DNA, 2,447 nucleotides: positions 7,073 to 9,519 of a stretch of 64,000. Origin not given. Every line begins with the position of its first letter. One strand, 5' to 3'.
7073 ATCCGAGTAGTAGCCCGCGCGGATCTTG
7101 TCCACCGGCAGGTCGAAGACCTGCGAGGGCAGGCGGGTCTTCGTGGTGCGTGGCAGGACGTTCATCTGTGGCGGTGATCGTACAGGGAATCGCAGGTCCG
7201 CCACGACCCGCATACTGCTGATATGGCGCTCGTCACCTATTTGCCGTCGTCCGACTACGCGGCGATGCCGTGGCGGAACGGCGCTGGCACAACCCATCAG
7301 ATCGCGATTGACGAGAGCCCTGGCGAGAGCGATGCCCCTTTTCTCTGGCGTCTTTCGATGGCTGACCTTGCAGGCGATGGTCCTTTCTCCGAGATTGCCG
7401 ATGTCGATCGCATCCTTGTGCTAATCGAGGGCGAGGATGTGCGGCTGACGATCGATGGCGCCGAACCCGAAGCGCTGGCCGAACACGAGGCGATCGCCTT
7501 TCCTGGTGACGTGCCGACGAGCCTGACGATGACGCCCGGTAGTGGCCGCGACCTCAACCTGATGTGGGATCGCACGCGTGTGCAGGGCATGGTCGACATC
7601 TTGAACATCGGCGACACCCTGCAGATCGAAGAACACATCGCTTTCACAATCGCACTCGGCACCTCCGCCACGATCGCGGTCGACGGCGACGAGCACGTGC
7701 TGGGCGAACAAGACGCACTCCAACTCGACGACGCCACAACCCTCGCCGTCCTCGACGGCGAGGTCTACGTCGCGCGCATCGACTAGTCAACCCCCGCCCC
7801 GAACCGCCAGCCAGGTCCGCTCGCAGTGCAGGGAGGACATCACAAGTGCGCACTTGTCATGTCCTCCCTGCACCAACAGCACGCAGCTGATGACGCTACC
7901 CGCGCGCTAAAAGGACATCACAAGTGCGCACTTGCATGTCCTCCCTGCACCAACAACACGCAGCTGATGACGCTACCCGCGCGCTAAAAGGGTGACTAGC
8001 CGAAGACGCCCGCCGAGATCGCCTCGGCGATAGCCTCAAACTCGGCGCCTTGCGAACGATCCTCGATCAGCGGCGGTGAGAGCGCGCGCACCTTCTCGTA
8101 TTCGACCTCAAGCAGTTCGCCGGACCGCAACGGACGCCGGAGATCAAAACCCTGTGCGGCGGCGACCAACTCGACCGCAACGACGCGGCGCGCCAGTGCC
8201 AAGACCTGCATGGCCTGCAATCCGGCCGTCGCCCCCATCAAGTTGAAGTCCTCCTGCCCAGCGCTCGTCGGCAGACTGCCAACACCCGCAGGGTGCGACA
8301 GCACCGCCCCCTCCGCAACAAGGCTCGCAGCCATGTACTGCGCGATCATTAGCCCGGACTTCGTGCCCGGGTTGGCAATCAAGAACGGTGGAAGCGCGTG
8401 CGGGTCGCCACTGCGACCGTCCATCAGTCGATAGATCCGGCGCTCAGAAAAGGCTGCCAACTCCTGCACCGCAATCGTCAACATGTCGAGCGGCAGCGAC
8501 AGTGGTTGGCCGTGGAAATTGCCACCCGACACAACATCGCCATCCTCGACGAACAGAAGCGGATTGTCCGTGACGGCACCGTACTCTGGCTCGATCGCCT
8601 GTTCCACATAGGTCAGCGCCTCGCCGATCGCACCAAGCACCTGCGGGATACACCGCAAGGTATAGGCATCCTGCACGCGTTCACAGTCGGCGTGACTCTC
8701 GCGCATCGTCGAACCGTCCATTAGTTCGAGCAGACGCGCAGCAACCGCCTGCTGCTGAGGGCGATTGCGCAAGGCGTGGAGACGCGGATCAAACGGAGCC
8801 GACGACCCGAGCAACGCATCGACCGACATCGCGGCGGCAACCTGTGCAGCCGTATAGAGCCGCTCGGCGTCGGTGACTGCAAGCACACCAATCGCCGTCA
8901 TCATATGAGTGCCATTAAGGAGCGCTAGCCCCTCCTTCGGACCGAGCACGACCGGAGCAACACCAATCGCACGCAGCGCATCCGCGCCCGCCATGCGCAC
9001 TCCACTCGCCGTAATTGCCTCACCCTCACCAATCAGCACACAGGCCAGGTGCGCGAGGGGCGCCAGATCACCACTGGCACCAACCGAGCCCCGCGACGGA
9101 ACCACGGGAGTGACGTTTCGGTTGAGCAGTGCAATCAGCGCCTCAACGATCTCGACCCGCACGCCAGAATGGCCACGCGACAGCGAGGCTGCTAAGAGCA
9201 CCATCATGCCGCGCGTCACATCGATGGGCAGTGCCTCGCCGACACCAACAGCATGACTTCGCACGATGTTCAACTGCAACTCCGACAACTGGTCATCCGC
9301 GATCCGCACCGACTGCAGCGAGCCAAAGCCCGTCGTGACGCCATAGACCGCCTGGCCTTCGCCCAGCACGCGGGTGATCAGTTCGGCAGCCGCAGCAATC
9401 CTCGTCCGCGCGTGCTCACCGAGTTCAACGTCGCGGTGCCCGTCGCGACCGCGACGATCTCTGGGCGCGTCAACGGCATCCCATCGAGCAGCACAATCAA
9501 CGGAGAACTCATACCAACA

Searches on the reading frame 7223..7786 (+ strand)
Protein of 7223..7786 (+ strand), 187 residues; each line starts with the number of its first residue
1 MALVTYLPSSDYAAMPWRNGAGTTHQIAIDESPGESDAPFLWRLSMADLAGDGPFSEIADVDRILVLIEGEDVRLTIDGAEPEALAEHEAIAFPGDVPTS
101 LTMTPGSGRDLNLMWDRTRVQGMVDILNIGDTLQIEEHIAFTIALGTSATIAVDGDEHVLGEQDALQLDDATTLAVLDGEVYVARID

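Call 36: search_protein_families(library=pfam, proteins=[window:7223-7786:+], max_evalue=0.0001)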
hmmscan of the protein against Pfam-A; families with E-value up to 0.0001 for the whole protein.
window:7223-7786:+ (187 aa): 1 family
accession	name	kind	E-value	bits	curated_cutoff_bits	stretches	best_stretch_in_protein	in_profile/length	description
PF05962.17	HutD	-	3.7e-40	138.4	25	1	10-175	2-170/181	HutD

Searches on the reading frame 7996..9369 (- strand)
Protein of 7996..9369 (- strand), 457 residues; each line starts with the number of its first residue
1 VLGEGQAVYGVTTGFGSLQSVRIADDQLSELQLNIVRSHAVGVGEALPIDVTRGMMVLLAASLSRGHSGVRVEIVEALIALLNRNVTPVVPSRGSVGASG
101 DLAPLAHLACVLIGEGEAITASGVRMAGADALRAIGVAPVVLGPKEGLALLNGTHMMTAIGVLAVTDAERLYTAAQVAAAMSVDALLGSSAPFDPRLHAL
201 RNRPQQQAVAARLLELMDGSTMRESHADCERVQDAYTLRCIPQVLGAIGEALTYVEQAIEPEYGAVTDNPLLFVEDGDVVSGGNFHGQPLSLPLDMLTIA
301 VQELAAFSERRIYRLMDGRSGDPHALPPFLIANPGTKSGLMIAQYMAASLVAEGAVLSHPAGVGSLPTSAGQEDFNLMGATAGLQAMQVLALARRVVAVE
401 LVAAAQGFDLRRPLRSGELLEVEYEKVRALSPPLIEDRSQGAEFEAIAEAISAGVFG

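Call 36: search_protein_families(library=pfam, proteins=[window:7996-9369:-], max_evalue=0.0001)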
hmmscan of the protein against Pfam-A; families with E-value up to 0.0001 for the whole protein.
window:7996-9369:- (457 aa): 1 family
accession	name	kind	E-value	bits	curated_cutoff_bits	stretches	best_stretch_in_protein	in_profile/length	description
PF00221.24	Lyase_aromatic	-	1.1e-167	558.9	27.3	1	3-428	38-465/466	Aromatic amino acid lyase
